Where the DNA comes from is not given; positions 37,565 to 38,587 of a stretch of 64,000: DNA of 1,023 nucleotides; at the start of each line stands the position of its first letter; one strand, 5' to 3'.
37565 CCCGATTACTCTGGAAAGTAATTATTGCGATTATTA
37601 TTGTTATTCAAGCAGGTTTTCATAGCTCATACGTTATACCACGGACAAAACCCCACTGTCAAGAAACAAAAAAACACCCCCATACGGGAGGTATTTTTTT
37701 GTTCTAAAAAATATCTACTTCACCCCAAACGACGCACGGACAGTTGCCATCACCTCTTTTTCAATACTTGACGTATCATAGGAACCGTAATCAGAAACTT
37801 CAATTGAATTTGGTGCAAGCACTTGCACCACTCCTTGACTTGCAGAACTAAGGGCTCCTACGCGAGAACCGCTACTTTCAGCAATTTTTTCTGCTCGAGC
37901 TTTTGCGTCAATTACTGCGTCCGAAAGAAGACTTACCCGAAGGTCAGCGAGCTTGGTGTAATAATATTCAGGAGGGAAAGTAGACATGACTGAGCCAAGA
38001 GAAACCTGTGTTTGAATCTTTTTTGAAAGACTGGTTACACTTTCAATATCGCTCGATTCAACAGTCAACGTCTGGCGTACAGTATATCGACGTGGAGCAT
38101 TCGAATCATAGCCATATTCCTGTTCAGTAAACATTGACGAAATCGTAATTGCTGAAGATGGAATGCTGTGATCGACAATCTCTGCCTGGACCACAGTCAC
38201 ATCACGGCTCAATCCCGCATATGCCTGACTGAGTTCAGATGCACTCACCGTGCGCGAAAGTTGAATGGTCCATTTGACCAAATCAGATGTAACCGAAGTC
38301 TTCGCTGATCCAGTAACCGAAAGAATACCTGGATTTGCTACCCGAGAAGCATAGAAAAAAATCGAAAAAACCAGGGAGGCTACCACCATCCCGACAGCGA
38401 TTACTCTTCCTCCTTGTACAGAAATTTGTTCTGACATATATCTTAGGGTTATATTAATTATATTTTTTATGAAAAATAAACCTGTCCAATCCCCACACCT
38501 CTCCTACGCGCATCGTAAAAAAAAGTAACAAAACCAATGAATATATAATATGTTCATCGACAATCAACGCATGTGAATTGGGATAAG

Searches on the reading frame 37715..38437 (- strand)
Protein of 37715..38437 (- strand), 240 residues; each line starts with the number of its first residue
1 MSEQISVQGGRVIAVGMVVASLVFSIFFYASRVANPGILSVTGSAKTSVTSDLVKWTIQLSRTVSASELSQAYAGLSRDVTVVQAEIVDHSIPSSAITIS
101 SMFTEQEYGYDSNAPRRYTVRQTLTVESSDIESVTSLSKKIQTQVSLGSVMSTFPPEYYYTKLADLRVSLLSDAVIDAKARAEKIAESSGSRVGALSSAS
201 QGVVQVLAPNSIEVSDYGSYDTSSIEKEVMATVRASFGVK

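Call 81: search_protein_families(library=pfam, proteins=[window:37715-38437:-], max_evalue=0.01)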
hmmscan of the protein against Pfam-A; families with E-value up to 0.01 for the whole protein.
window:37715-38437:- (240 aa): 1 family
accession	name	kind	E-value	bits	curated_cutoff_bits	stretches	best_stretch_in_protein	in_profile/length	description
PF04402.19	SIMPL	-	1.2e-22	81.6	25.2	1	39-237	1-205/205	Protein of unknown function (DUF541)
